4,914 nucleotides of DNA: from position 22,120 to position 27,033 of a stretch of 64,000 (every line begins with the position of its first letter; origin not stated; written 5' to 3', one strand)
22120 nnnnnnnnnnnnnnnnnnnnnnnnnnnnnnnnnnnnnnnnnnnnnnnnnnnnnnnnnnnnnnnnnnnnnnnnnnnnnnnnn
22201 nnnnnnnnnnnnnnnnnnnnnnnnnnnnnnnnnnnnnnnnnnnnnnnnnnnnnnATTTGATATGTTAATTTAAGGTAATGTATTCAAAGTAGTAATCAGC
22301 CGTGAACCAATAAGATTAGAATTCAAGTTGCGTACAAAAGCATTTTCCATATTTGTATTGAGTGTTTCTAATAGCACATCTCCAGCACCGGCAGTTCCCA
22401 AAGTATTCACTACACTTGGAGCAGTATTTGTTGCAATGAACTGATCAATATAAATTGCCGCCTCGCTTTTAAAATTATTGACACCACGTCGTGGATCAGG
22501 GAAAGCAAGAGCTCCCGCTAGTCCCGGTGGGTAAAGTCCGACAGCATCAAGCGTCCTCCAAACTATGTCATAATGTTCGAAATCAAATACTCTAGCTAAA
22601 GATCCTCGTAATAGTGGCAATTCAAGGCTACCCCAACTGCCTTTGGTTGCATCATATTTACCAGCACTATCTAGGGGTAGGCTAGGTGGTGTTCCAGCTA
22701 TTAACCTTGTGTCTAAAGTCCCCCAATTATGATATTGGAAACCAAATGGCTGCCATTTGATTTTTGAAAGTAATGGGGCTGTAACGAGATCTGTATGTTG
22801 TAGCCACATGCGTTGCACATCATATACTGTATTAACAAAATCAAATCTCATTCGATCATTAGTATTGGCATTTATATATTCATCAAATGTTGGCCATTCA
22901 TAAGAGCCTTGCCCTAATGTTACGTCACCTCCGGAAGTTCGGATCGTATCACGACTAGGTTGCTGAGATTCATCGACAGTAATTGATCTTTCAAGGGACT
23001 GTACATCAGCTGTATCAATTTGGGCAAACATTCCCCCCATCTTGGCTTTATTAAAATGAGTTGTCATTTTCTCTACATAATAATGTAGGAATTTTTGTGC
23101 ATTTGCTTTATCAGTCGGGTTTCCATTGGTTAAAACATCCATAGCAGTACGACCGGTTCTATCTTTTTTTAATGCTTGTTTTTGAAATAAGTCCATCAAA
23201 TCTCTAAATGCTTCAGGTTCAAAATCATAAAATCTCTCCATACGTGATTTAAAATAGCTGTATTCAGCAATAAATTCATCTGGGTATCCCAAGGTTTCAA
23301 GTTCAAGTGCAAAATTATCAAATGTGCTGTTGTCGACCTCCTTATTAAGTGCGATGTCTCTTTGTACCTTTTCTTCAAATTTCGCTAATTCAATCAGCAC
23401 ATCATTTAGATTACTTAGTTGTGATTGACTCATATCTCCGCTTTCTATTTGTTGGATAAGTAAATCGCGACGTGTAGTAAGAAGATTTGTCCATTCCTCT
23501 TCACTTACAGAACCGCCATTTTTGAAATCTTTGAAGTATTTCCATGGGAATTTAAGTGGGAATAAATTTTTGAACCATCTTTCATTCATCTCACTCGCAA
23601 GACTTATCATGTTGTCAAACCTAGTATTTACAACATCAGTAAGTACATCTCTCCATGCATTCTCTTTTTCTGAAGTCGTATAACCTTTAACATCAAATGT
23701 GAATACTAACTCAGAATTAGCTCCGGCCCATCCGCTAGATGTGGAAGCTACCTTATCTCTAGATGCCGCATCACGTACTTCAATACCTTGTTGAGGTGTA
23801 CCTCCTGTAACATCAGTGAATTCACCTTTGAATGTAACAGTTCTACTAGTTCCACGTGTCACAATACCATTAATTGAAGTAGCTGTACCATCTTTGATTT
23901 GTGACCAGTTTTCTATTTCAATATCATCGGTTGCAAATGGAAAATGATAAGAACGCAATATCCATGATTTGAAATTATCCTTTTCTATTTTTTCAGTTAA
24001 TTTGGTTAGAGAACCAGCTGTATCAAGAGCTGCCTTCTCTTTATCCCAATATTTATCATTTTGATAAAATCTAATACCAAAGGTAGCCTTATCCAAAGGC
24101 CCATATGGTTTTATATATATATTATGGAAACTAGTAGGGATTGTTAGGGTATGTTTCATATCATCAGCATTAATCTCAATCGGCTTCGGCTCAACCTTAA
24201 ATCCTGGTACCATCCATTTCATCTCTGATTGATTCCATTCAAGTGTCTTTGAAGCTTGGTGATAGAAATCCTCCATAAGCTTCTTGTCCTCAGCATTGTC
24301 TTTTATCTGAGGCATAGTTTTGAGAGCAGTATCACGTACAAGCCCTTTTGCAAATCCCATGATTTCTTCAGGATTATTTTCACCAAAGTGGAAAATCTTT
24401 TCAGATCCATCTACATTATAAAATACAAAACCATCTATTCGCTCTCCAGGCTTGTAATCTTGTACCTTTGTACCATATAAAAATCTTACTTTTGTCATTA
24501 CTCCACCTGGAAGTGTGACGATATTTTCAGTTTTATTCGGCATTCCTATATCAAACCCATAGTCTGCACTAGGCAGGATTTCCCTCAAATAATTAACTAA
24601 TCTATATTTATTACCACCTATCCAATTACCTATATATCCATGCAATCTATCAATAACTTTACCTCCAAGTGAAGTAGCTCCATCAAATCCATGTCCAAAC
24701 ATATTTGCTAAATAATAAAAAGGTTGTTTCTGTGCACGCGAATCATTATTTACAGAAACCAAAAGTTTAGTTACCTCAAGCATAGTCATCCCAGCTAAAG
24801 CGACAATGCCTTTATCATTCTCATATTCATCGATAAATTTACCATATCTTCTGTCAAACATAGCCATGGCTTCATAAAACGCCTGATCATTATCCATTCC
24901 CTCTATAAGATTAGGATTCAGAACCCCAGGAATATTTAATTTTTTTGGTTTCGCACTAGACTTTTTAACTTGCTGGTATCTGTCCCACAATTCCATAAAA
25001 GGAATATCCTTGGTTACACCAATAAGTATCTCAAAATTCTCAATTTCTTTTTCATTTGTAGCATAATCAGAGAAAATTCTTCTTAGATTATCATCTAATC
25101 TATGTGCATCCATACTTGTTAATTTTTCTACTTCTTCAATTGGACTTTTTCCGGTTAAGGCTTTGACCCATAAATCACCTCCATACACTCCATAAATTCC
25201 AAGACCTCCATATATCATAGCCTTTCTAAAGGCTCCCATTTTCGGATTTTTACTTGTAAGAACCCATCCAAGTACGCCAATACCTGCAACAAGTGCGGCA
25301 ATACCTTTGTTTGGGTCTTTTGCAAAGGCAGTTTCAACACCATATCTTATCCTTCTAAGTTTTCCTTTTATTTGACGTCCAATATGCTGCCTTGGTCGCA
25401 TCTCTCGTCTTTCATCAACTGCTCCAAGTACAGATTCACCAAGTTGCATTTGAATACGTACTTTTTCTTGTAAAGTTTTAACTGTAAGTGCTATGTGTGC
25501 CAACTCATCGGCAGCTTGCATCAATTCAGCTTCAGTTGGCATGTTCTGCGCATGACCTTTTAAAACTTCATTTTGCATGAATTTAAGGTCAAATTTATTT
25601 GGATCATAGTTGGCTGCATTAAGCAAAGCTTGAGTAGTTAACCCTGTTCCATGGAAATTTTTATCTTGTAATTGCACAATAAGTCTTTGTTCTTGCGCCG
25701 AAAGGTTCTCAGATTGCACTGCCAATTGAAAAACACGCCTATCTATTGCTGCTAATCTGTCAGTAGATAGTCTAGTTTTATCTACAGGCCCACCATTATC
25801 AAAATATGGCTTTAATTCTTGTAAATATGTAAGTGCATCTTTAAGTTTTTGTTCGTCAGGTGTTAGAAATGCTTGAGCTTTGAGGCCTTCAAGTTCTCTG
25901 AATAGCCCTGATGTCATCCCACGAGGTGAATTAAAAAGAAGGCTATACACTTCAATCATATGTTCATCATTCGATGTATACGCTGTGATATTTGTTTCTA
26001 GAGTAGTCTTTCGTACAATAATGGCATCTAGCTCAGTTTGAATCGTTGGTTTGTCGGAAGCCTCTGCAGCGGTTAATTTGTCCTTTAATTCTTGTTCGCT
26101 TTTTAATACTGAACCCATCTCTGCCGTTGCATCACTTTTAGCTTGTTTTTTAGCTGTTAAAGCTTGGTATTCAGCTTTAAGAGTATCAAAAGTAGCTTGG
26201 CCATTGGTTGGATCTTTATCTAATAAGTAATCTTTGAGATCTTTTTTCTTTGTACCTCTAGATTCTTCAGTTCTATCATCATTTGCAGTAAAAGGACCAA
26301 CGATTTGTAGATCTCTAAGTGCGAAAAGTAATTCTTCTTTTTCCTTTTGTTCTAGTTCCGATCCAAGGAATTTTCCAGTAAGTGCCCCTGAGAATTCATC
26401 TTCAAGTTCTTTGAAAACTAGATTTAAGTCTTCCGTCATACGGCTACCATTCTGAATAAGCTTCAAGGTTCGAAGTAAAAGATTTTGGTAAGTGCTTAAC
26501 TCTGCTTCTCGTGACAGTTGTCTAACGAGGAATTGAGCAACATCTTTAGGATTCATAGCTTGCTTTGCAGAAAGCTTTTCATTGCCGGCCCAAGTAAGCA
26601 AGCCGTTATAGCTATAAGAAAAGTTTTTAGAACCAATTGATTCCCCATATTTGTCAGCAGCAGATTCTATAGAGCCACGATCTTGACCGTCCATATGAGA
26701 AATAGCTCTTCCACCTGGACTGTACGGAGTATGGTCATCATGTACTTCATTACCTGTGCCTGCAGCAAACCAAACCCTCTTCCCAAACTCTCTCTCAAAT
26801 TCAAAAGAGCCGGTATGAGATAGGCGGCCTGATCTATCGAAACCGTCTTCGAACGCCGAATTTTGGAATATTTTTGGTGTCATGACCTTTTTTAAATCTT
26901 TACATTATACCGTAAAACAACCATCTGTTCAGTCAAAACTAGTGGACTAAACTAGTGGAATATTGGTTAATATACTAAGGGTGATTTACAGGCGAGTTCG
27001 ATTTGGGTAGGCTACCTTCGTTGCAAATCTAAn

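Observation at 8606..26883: An 18.3-kb cluster of giant orphan membrane proteins with a single muralytic module: candidate undescribed envelope-spanning, cell-contact or export system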

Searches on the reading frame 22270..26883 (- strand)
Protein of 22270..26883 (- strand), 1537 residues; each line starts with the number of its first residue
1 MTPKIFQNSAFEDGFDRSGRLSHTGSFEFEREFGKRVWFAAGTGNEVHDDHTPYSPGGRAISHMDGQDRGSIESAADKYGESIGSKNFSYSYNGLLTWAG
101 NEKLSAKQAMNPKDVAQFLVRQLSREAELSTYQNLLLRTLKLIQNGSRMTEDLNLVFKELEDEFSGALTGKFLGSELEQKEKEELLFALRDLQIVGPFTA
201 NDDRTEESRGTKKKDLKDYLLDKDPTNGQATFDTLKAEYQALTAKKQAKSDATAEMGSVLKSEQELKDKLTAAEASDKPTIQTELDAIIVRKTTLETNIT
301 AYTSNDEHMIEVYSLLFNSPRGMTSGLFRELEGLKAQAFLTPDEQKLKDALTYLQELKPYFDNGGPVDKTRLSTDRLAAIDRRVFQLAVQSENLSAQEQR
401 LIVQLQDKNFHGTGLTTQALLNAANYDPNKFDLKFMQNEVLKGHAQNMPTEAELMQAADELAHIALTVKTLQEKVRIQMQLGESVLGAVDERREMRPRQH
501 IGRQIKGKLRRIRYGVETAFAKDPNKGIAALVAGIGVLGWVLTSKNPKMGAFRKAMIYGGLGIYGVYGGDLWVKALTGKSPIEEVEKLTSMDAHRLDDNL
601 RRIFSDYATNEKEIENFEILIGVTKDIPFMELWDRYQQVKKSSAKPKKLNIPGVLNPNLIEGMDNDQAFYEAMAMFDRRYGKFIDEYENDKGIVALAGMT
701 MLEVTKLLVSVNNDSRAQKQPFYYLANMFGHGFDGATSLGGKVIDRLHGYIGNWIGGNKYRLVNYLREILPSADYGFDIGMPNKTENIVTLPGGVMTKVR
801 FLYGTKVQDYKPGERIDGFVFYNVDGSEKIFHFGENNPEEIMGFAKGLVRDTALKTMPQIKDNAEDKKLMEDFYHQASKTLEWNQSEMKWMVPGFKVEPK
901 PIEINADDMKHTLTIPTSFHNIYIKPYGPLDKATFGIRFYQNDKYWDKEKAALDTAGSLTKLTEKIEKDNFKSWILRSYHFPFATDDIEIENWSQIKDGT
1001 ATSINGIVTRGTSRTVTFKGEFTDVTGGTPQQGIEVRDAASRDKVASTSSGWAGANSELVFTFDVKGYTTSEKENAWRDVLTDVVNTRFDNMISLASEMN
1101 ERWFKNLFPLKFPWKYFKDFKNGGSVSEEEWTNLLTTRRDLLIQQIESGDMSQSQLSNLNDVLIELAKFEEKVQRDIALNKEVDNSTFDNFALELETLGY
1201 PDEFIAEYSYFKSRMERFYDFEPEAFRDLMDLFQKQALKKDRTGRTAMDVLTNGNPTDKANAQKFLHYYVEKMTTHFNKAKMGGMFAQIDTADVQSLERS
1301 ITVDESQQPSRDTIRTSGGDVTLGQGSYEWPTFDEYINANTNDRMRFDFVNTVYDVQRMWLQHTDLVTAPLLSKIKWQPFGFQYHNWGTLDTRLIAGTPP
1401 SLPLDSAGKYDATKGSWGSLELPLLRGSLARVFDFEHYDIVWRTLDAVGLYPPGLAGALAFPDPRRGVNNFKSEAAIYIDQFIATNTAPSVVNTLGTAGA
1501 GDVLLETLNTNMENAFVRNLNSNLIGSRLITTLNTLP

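Call 3: search_protein_families(library=pfam, proteins=[window:22270-26883:-], max_evalue=0.1)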
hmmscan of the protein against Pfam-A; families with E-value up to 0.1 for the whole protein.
window:22270-26883:- (1537 aa): 0 families

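Call 11: search_protein_families(library=phrogs, proteins=[window:22270-26883:-], max_evalue=0.1)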
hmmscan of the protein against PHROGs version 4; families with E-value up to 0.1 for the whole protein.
window:22270-26883:- (1537 aa): 0 families

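Call 12: search_protein_families(library=ncbifam, proteins=[window:22270-26883:-], max_evalue=0.1)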
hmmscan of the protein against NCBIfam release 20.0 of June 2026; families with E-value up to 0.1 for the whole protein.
window:22270-26883:- (1537 aa): 0 families

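Call 20: search_solved_structures(query=window:22270-26883:-, max_evalue=1)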
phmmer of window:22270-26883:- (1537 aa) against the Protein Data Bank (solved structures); distinct sequences matched with E-value up to 1: 2.
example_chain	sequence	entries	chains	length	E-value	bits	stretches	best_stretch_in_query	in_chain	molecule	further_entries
2jkf_A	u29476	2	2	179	0.25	11.8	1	751-812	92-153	PROFILIN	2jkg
4d60_A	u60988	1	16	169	0.29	11.6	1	750-805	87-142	PROFILIN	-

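Call 33: find_related_loci(query=window:22270-26883:-, collection=viral_contigs, flank=10000)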
Query window:22270-26883:- (1537 aa) in viral_contigs; peptide patterns used: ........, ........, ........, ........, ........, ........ (x = any residue, [..] = any of these).
1 stretches matched a pattern, but none encodes a relative of the query by tblastn (E <= 1e-3).

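Call 34: search_protein_families(library=padloc, proteins=[window:22270-26883:-], max_evalue=0.1)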
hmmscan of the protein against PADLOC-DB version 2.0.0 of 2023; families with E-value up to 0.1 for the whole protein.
window:22270-26883:- (1537 aa): 0 families

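Call 61: find_related_loci(query=A3, collection=genome_contigs, flank=10000)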
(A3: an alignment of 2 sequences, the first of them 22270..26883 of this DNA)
Query A3 (1537 aa) in genome_contigs; peptide patterns used: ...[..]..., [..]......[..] (x = any residue, [..] = any of these).
440 stretches matched a pattern; 1 encode a relative of the query (tblastn E <= 1e-3); 1 distinct loci.
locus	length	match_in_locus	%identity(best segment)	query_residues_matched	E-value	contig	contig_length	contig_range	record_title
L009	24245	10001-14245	34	104-1529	0e+0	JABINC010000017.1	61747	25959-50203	MAG: Candidatus Peregrinibacteria bacterium isolate SI060_bin36 k141_920650, whole genome shotgun sequence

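Call 85: search_solved_structures(query=A3, max_evalue=1)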
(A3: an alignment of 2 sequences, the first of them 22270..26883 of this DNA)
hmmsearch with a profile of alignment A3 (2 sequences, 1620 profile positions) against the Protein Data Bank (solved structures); distinct sequences matched with E-value up to 1: 0.

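Call 92: list_cluster_members(proteins=[L005:21512-25951:-, L005:16409-19834:+, L005:19859-21481:-, L005:7389-8381:+, L005:16117-16386:+, window:22273-26883:-, window:21658-22254:-, window:11120-11944:+, window:18219-18476:+])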
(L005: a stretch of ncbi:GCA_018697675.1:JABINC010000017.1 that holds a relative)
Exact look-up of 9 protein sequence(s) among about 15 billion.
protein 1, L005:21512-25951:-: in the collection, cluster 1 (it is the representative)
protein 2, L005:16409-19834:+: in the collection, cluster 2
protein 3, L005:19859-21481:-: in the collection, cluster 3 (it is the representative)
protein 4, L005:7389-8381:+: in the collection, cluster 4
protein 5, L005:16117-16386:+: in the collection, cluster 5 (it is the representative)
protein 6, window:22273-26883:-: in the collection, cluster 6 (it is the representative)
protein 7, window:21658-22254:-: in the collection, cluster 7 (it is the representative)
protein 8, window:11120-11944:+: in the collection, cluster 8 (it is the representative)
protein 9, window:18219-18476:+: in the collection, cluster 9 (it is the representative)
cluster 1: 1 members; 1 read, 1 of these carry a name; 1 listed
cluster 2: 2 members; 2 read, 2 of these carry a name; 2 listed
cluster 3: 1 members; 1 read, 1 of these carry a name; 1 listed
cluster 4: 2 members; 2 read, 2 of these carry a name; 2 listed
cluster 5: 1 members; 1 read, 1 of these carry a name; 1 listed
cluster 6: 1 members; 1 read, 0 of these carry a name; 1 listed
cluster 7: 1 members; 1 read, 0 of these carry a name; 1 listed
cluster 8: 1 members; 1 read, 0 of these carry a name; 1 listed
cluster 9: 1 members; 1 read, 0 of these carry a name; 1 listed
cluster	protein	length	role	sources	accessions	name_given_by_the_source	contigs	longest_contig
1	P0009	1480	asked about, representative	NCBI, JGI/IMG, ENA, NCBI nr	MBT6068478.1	hypothetical protein HOG48_01855 [Candidatus Peregrinibacteria bacterium] | hypothetical protein | hypothetical protein [Candidatus Peregrinibacteria bacterium]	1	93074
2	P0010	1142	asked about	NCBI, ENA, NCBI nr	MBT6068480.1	hypothetical protein HOG48_01865 [Candidatus Peregrinibacteria bacterium] | hypothetical protein [Candidatus Peregrinibacteria bacterium]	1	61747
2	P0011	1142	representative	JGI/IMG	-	hypothetical protein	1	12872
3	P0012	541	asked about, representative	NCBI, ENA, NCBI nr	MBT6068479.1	hypothetical protein HOG48_01860 [Candidatus Peregrinibacteria bacterium] | hypothetical protein [Candidatus Peregrinibacteria bacterium]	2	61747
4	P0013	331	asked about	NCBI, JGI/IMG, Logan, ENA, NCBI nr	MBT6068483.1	hypothetical protein HOG48_01880 [Candidatus Peregrinibacteria bacterium] | hypothetical protein | hypothetical protein [Candidatus Peregrinibacteria bacterium]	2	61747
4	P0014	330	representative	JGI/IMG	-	hypothetical protein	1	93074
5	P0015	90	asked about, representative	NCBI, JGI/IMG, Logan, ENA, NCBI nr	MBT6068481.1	hypothetical protein HOG48_01870 [Candidatus Peregrinibacteria bacterium] | hypothetical protein | hypothetical protein [Candidatus Peregrinibacteria bacterium]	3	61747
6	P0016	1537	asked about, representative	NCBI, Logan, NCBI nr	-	-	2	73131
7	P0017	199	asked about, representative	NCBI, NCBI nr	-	-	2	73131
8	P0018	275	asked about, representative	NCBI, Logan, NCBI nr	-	-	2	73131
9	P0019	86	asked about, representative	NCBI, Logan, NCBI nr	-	-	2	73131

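Call 109: search_dna_similar(query=window:22270-26883:-, collection=phages, mode=protein, max_evalue=0.001, max_rows=10)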
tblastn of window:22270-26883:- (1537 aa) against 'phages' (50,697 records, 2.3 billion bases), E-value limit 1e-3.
No match.

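Call 112: search_dna_similar(query=window:22270-26883:-, collection=plasmids, mode=protein, max_evalue=0.001, max_rows=10)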
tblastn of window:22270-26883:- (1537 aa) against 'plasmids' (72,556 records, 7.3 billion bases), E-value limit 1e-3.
No match.

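Call 124: find_related_loci(query=A3, collection=viral_contigs, flank=5000)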
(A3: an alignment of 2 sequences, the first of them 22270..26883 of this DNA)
Query A3 (1537 aa) in viral_contigs; peptide patterns used: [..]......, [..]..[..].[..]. (x = any residue, [..] = any of these).
106 stretches matched a pattern, but none encodes a relative of the query by tblastn (E <= 1e-3).

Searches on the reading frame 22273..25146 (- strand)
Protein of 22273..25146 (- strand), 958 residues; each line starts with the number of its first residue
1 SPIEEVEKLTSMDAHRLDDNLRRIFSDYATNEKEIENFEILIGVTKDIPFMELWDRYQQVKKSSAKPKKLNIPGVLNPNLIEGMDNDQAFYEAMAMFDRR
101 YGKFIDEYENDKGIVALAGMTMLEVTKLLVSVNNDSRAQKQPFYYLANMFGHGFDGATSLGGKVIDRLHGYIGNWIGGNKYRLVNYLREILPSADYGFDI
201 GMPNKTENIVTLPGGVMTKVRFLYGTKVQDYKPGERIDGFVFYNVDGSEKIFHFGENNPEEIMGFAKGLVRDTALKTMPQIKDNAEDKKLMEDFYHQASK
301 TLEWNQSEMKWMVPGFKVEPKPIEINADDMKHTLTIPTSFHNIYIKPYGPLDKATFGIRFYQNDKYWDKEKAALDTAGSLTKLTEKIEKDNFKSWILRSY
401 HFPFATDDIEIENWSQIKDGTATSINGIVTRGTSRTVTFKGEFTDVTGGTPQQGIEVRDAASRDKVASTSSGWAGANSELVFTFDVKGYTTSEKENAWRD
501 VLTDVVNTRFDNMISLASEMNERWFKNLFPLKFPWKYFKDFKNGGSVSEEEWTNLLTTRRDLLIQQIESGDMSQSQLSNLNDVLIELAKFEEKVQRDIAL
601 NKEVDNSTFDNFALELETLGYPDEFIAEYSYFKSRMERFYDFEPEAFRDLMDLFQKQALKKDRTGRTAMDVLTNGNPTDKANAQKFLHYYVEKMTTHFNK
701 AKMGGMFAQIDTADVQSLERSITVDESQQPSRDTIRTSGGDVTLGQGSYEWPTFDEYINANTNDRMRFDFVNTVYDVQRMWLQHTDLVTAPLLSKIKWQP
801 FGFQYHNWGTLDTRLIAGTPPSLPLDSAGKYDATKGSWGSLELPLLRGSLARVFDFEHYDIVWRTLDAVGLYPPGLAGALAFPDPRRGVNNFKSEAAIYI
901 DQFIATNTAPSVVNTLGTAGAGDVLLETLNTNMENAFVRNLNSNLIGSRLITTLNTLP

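Call 107: predict_structure(alignment_id=A10)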
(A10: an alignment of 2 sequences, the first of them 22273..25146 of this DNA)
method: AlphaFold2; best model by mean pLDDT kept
length: 958 residues; sequences in the alignment: 2
mean_pLDDT: 38.3   pTM: 0.28
mean pLDDT of the five models: 38.3, 37.5, 37.3, 37.0, 33.4
residues with pLDDT >= 90: 0; 70-90: 22; 50-70: 183; < 50: 753
segments of 3 or more residues with pLDDT < 50: 1-19, 64-68, 73-76, 134-140, 145-218, 220-241, 244-292, 294-392, 394-407, 417-424, 431-495, 520-547, 573-579, 581-586, 588-590, 592-653, 694-752, 760-958
pLDDT, mean of each block of 10 residues (from residue 1): 28 37 66 64 60 73 52 50 59 74 68 52 59 44 48 28 25 27 37 30 34 39 32 32 43 36 39 37 36 45 35 33 19 21 30 29 24 25 35 42 45 54 50 38 31 22 23 25 38 48 55 56 36 33 40 62 60 47 48 44 36 38 42 41 41 49 53 56 54 45 27 32 26 23 24 51 34 28 26 23 22 23 29 31 24 28 31 27 26 31 29 27 29 26 20 21
secondary structure, 60 per line:
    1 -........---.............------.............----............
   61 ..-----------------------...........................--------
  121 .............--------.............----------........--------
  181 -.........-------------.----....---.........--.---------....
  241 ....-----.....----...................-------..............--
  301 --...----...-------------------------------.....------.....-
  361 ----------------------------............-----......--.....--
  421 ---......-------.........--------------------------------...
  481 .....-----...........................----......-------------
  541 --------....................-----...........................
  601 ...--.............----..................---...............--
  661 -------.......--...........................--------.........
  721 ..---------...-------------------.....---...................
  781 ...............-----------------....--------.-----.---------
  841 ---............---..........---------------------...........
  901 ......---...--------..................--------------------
elements in order (helices of 4 or more, strands of 3 or more residues): H2-9 H14-25 H32-44 H50-62 H86-112 H122-133 H142-154 H165-172 H182-190 E209-212 E216-224 E237-244 E250-254 H259-277 H285-298 E303-305 E310-312 E344-348 E355-359 H389-400 E409-411 H414-418 E424-429 E437-445 E478-485 H491-517 H522-527 H549-568 H574-603 H606-618 H623-640 H644-658 H668-674 H677-703 H712-722 H754-758 H762-795 H813-816 H844-855 H859-868 H890-906 H921-938
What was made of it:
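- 22270..26883 (-): g1537, the best conserved member. It has a coiled-coil-rich N-terminal ~520 aa, a hydrophobic hairpin at residues 527-575 (nt 25159-25305), and a ~960-aa mixed alpha/beta C-terminal region. AF2 gave pLDDT 38 (call 107).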
